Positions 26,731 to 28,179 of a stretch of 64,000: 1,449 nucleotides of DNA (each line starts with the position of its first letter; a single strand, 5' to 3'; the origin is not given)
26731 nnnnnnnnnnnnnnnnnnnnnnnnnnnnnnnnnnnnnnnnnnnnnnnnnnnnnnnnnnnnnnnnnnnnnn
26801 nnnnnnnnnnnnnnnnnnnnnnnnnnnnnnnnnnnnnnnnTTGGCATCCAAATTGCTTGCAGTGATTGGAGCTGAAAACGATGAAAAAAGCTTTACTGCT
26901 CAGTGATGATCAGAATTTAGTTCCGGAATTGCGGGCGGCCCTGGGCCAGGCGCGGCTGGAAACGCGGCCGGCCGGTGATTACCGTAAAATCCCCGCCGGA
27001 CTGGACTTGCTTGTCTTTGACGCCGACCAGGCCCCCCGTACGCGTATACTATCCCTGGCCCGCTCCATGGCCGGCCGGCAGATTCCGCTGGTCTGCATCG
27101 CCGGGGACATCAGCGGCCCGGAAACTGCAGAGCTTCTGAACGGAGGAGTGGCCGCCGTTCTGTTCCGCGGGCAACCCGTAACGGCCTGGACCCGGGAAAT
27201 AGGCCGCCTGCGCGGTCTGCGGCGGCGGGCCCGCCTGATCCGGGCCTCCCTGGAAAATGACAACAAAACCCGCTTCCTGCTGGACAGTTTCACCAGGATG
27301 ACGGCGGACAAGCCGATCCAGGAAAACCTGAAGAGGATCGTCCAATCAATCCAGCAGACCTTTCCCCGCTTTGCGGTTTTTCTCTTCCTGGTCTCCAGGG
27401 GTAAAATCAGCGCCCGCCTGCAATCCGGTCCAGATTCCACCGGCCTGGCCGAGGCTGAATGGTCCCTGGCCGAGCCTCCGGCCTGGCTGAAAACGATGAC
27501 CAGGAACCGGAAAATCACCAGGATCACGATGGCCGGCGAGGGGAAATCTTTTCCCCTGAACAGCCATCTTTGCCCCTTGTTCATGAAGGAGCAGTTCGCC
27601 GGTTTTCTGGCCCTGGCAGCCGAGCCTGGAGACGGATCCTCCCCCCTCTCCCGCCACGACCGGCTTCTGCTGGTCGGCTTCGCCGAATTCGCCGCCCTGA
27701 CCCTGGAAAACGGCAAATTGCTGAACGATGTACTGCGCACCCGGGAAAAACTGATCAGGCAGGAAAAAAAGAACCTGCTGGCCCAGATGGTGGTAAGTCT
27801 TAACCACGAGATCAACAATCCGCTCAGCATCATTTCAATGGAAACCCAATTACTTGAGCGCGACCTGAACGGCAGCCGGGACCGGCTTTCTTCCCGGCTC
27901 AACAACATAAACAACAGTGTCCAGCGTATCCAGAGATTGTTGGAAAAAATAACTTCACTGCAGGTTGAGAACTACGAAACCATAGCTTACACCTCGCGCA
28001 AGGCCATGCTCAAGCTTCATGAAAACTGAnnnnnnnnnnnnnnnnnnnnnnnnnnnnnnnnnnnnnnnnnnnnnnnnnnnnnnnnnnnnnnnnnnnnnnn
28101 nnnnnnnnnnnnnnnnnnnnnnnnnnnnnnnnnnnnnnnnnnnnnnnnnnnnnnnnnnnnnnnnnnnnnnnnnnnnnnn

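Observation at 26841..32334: Sigma-54-promoted four-gene signalling operon: REC-GAF-DHp protein lacking a kinase ATPase domain, secreted TPR protein, PAS histidine kinase and NtrC-family activator (possible autoregulatory phosphorelay)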

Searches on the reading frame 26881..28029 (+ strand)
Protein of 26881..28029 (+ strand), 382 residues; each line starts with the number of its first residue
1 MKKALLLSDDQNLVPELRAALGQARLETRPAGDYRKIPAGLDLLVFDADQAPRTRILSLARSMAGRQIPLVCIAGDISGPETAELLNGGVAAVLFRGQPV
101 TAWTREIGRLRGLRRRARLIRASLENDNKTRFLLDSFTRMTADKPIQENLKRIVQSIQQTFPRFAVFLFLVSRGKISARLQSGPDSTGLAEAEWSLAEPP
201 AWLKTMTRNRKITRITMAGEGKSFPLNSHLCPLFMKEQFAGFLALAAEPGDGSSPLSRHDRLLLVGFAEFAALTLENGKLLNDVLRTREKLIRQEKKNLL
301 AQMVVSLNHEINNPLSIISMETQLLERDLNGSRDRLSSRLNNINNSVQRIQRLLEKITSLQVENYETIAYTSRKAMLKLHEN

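Call 3: search_protein_families(library=pfam, proteins=[window:26881-28029:+], max_evalue=0.1)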
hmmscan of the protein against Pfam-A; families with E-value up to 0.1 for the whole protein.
window:26881-28029:+ (382 aa): 3 families
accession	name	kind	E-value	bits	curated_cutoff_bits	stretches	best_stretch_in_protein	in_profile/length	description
PF00512.31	HisKA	-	6.6e-09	36.1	26.9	1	301-358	3-58/66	His Kinase A (phospho-acceptor) domain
PF13492.12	GAF_3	-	2e-05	25.5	27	1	149-277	5-129/129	GAF domain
PF24615.2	Spectrin_Anc-1_2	-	0.018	15.7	28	1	309-377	14-80/105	Nuclear anchorage protein 1, spectrin repeat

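Call 5: search_protein_families(library=ncbifam, proteins=[window:26881-28029:+], max_evalue=0.01)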
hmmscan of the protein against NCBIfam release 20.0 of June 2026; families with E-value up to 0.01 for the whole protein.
window:26881-28029:+ (382 aa): 9 families
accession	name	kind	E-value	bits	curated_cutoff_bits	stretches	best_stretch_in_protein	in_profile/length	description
NF008312.0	PRK11100.1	equivalog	3.5e-06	26.1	356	1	279-369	234-324/477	two-component system sensor histidine kinase CreC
NF008468.0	PRK11360.1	equivalog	9.4e-06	24.3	646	1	285-357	381-451/616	two-component system sensor histidine kinase AtoS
NF047497.1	HK_LIC_12097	equivalog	7.6e-05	21.6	500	1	283-361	130-212/367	LIC_12097 family sensor histidine kinase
NF033792.0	ActS_PrrB_HisK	equivalog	0.00021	20.3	350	1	273-371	174-272/423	ActS/PrrB/RegB family redox-sensitive histidine kinase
NF047794.1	HisKinPtgB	equivalog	0.00024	19.5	1000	1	281-357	422-500/656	two-component system sensor histidine kinase PgtB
NF045595.1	HK_scytonemin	equivalog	0.0003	19.3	865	1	298-357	413-473/637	scytonemin biosynthesis sensor histidine kinase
NF053867.1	SprKinKinDBac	equivalog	0.00043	18.8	775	0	295-355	281-339/500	sporulation kinase KinD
NF007793.0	PRK10490.1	equivalog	0.0039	15.3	1123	1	227-357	596-721/895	two-component system sensor histidine kinase KdpD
NF040750.1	tetrathio_HK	equivalog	0.0086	14.6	750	0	282-358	319-398/555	tetrathionate respiration histidine kinase TtrS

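Call 7: find_homologous_proteins(query=window:26881-28029:+, max_evalue=0.001)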
Query window:26881-28029:+ (382 aa): 35 proteins with E <= 0.001 among 8000 candidates.
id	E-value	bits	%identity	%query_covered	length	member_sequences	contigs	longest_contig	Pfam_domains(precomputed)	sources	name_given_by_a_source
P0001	2.8e-243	824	100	100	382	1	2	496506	PF13492.13,PF00512.32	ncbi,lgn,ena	-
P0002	3.9e-101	357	48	100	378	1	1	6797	PF00512.32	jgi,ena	-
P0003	5.4e-60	222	35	100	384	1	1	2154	PF13492.13,PF11849.15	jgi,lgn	-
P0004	8.2e-58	215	34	99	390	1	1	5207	PF13492.13,PF00512.32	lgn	-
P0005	2.8e-57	213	34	100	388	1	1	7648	PF13492.13,PF00512.32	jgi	jgi:hypothetical protein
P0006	5.1e-57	212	33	100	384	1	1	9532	PF13185.13,PF01590.33,PF13492.13,PF00512.32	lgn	-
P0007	7.4e-57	211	33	100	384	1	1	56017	PF01590.33,PF13492.13,PF00512.32,PF11849.15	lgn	-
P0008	8.5e-57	211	32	99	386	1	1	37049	PF01590.33,PF00512.32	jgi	jgi:response regulator of citrate/malate metabolism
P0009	1.0e-55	208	33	99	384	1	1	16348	PF13492.13,PF00512.32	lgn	-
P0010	2.0e-55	207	33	99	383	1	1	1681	PF13492.13,PF00512.32,PF11849.15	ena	-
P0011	6.6e-55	205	33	98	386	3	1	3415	PF13492.13,PF00512.32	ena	-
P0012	1.2e-54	204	33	100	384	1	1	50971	PF01590.33,PF13492.13,PF00512.32,PF11849.15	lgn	-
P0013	2.1e-54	203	33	100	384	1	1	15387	PF01590.33,PF13492.13,PF00512.32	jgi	jgi:hypothetical protein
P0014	1.0e-53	201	32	99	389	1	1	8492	PF01590.33,PF13492.13,PF00512.32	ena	-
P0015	1.9e-53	200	32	100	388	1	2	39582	PF13492.13,PF00512.32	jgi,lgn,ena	-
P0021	2.4e-48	183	31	100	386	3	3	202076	PF13492.13,PF00512.32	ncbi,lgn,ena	-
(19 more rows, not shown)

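Call 8: find_related_loci(query=window:26881-28026:+, collection=genome_contigs, flank=8000)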
Query window:26881-28026:+ (382 aa) in genome_contigs; peptide patterns used: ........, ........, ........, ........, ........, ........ (x = any residue, [..] = any of these).
171 stretches matched a pattern, but none encodes a relative of the query by tblastn (E <= 1e-3).

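Call 9: find_encoding_contigs(protein=P0001, flank=3000, max_places=3)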
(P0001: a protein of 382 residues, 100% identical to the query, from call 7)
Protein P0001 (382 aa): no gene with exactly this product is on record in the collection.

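Call 10: find_encoding_contigs(protein=P0021, flank=8000, max_places=3)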
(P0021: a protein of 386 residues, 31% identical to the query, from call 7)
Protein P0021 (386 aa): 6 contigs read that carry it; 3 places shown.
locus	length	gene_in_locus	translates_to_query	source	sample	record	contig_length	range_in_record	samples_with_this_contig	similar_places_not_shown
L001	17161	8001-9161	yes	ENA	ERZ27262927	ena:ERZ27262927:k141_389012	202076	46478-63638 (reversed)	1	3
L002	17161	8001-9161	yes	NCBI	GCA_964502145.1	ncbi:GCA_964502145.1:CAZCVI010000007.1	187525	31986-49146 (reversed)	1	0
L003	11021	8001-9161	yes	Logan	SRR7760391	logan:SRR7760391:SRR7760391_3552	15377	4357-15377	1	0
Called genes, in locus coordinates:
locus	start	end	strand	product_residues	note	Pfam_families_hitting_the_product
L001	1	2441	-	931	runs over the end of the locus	-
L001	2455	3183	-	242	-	PF12770:CHAT (faint)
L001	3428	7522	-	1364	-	PF07494:Reg_prop (faint), PF07495:Y_Y_Y, PF00512:HisKA, PF02518:HATPase_c, PF00072:Response_reg, PF12833:HTH_18, PF00165:HTH_AraC (weak)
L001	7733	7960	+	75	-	-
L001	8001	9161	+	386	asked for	PF13492:GAF_3 (weak), PF00512:HisKA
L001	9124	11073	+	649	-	PF12895:ANAPC3 (faint), PF07719:TPR_2 (faint), PF13174:TPR_6 (faint), PF13181:TPR_8 (faint), PF13424:TPR_12 (faint), PF13428:TPR_14 (faint), PF13432:TPR_16 (faint), PF13525:YfiO (faint), +2 more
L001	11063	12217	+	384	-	PF00512:HisKA, PF02518:HATPase_c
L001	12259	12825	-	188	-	PF02659:Mntp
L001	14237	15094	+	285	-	-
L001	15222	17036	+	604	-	PF04389:Peptidase_M28, PF01546:Peptidase_M20 (weak)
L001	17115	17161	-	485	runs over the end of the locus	PF00390:malic, PF03949:Malic_M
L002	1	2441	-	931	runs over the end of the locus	-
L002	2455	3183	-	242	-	PF12770:CHAT (faint)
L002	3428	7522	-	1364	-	PF07494:Reg_prop (faint), PF07495:Y_Y_Y, PF00512:HisKA, PF02518:HATPase_c, PF00072:Response_reg, PF12833:HTH_18, PF00165:HTH_AraC (weak)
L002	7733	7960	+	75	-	-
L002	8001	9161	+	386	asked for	PF13492:GAF_3 (weak), PF00512:HisKA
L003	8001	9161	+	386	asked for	PF13492:GAF_3 (weak), PF00512:HisKA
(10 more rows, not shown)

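Call 11: find_encoding_contigs(protein=P0007, flank=8000, max_places=2)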
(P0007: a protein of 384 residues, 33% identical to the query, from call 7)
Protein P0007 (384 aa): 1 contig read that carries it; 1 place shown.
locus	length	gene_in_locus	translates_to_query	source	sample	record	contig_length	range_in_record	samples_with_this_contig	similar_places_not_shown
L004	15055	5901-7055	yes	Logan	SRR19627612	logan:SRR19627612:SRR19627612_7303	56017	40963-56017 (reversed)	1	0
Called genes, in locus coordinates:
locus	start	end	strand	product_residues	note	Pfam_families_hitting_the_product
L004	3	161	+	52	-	?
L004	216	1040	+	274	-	PF00702:Hydrolase, PF08282:Hydrolase_3, PF05116:S6PP (weak)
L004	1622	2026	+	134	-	PF12844:HTH_19, PF13560:HTH_31 (weak), PF01381:HTH_3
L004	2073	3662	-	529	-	PF13191:AAA_16 (weak), PF24883:NPHP3_N (weak), PF13401:AAA_22, PF14516:AAA_35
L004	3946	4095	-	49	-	PF28317:Lant_leader_dom (weak)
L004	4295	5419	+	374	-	PF18306:LDcluster4 (weak)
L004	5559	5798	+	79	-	-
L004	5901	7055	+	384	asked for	PF11849:DUF3369 (faint), PF01590:GAF (faint), PF13492:GAF_3, PF00512:HisKA (weak)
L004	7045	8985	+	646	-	PF00515:TPR_1 (faint), PF07719:TPR_2 (faint), PF13174:TPR_6 (faint), PF13181:TPR_8 (faint), PF13424:TPR_12 (faint), PF13428:TPR_14 (faint), PF13432:TPR_16 (faint), PF12895:ANAPC3 (faint), +1 more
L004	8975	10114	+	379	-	PF14501:HATPase_c_5 (faint), PF00512:HisKA, PF02518:HATPase_c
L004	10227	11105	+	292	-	PF12784:PDDEXK_2, PF27070:HTH_Rpn_C (weak)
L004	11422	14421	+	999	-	PF00753:Lactamase_B (faint), PF16656:Pur_ac_phosph_N, PF00932:LTD, PF16656:Pur_ac_phosph_N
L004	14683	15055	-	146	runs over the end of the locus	-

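Call 17: find_related_loci(query=A2, collection=genome_contigs, flank=8000)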
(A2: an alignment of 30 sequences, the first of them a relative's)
Query A2 (382 aa) in genome_contigs; peptide patterns used: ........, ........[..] (x = any residue, [..] = any of these).
80 stretches matched a pattern; 49 encode a relative of the query (tblastn E <= 1e-3); 49 distinct loci.
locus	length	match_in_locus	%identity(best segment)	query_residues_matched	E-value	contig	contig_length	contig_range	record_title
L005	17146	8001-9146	31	1-380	9e-54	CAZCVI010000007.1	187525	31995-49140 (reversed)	MAG TPA_asm: uncultured Clostridia bacterium isolate binchicken_co113_160 genome assembly, contig: NODE_38_length_187525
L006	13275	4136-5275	33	1-379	3e-53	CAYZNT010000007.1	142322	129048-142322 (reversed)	MAG TPA_asm: uncultured Clostridia bacterium isolate binchicken_co115_135 genome assembly, contig: NODE_187_length_14232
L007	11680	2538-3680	28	1-380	4e-49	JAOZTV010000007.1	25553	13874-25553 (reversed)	MAG: Candidatus Aminicenantes bacterium isolate GMC8.concoct.14 GMC8_1084_length_25553_cov_9.511373, whole genome shotgu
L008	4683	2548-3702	31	1-382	2e-47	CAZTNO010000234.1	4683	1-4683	MAG TPA_asm: uncultured Clostridia bacterium isolate binchicken_co154_263 genome assembly, contig: NODE_42237_length_468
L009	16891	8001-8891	32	85-379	4e-46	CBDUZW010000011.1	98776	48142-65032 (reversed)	MAG TPA_asm: uncultured bacterium isolate SRR22302365_binner123_Refined_103 genome assembly, contig: ERZ25074835.42, who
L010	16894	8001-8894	32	85-380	2e-45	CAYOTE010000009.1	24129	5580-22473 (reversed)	MAG TPA_asm: uncultured Clostridia bacterium isolate binchicken_co67_102 genome assembly, contig: NODE_2063_length_24129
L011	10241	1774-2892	30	6-381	2e-44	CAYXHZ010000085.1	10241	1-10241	MAG TPA_asm: uncultured Clostridia bacterium isolate SRP220891_co1_155 genome assembly, contig: NODE_12602_length_10241_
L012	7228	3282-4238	30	55-379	1e-41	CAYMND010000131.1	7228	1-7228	MAG TPA_asm: uncultured Clostridia bacterium isolate binchicken_co108_206 genome assembly, contig: NODE_21784_length_722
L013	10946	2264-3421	34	1-382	1e-63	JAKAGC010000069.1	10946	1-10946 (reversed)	MAG: Acidobacteria bacterium isolate WY2.bin142 NODE_9627_length_10946_cov_1.157778, whole genome shotgun sequence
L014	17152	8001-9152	32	1-382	2e-63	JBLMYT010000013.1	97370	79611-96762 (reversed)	MAG: Candidatus Omnitrophota bacterium isolate MAG222 PRJNA951521_bin77_renamed_12, whole genome shotgun sequence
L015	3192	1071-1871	22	72-365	3e-15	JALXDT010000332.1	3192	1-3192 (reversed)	MAG: Candidatus Aminicenantes bacterium isolate T2_metabat2_scaf2bin.326 T2_NODE_82137_length_3192_cov_1.115824, whole g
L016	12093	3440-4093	24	146-365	6e-14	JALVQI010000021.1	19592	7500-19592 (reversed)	MAG: Candidatus Aminicenantes bacterium isolate A3_metabat2_scaf2bin.042 A3_NODE_1335_length_19592_cov_11.724172, whole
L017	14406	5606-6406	24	72-365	4e-11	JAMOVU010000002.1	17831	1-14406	MAG: Candidatus Aminicenantes bacterium isolate PIR-30_metabat2_scaf2bin.063 PIR-30_scaffold_1034_c1, whole genome shotg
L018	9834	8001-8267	39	284-365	5e-11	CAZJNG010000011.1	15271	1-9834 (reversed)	MAG TPA_asm: uncultured Candidatus Cloacimonadota bacterium isolate SRP241326_co2_295 genome assembly, contig: NODE_5177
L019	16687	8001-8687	27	161-379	8e-11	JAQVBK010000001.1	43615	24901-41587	MAG: Candidatus Cloacimonadota bacterium isolate STD2_63 NODE_2954_length_43615_cov_3.199273_Sandtown_D2, whole genome s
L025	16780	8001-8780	24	133-382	4e-9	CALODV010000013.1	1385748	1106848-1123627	MAG: Candidatus Cloacimonadales bacterium isolate LOGT_bin.0140 genome assembly, contig: contig_22559, whole genome shot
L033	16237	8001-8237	37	283-361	7e-8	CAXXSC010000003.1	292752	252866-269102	MAG: Candidatus Latescibacterota bacterium isolate 3219b954-e10d-4382-8a72-06d1161b35cc genome assembly, contig: contig_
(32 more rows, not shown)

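Call 25: predict_structure(alignment_id=A2)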
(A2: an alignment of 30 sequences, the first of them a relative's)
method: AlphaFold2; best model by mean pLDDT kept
length: 382 residues; sequences in the alignment: 30
mean_pLDDT: 79.4   pTM: 0.50
mean pLDDT of the five models: 79.4, 79.4, 76.6, 75.3, 73.4
residues with pLDDT >= 90: 79; 70-90: 233; 50-70: 50; < 50: 20
segments of 3 or more residues with pLDDT < 50: 363-382
pLDDT, mean of each block of 10 residues (from residue 1): 83 86 83 85 91 90 87 90 87 89 84 71 59 65 77 90 91 92 83 89 89 73 74 91 86 76 88 85 75 74 74 79 78 81 84 72 44 32 29
secondary structure, 60 per line:
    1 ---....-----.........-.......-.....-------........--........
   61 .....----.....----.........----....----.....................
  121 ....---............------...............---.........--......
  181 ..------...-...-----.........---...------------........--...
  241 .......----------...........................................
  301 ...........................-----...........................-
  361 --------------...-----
elements in order: E4-7 H13-21 E26-29 H31-35 E43-47 H53-65 E70-74 H79-87 E92-95 H100-124 H128-139 H146-160 E164-172 E175-182 E193-195 H201-209 E213-215 E228-235 E238-247 H258-327 H333-359

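Call 29: fold_search(model_id=the predicted structure, library=pdb)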
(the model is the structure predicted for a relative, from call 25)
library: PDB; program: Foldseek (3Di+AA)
matches with E <= 10: 1544; with E <= 0.001: 196
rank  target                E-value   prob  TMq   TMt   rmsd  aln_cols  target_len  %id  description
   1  6oap_B                1.4e-10  1.00  0.32  0.39  17.0       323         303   15  Crystal structure of a dual sensor histidine kinase in the green-light absorbing Pg state (released 2019-09-18)
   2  6ob8_A                1.6e-10  1.00  0.36  0.45  16.4       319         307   14  Crystal structure of a dual sensor histidine kinase in green light illuminated state (released 2019-09-18)
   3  6ob8_B                1.8e-10  1.00  0.33  0.41  17.1       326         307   13  Crystal structure of a dual sensor histidine kinase in green light illuminated state (released 2019-09-18)
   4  6oap_A                2.7e-10  1.00  0.34  0.41  16.1       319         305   14  Crystal structure of a dual sensor histidine kinase in the green-light absorbing Pg state (released 2019-09-18)
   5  6oaq_A                2.9e-10  1.00  0.35  0.44  15.9       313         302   13  Crystal structure of a dual sensor histidine kinase in BeF3- bound state (released 2019-09-18)
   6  6oaq_B                3.4e-10  1.00  0.35  0.44  16.8       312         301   14  Crystal structure of a dual sensor histidine kinase in BeF3- bound state (released 2019-09-18)
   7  4bwi_A                5.4e-06  1.00  0.32  0.32  19.0       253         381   10  Structure of the phytochrome Cph2 from Synechocystis sp. PCC6803 (released 2013-10-30)
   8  8u4x_A                6.0e-06  1.00  0.34  0.26  16.5       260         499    9  Cryo-EM structure of PsBphP in Pr state (released 2024-08-21)
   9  8u4x_B                6.0e-06  1.00  0.34  0.26  16.5       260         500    9  Cryo-EM structure of PsBphP in Pr state (released 2024-08-21)
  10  8u8z_B                6.0e-06  1.00  0.32  0.24  17.0       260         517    9  Cryo-EM structure of PsBphP in Pr state, extended DHp (released 2024-08-21)
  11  4bwi_B                6.7e-06  1.00  0.33  0.33  18.5       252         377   10  Structure of the phytochrome Cph2 from Synechocystis sp. PCC6803 (released 2013-10-30)
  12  8u8z_A                9.5e-06  1.00  0.32  0.24  17.1       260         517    9  Cryo-EM structure of PsBphP in Pr state, extended DHp (released 2024-08-21)
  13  9cxh_A                1.0e-05  1.00  0.29  0.15  17.4       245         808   12  Structure of PDE6C in complex with the rod inhibitory p gamma subunit in the presence of cGMP (released 2024-12-18)
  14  8w26                  1.1e-05  1.00  0.36  0.37  10.2       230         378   12  X-ray crystal structure of the GAF-PHY domains of SyB-Cph1 (released 2024-05-22)
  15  3trc                  1.2e-05  1.00  0.34  0.71   4.4       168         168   13  Structure of the GAF domain from a phosphoenolpyruvate-protein phosphotransferase (ptsP) from Coxiella burnetii (released 2011-09-28)
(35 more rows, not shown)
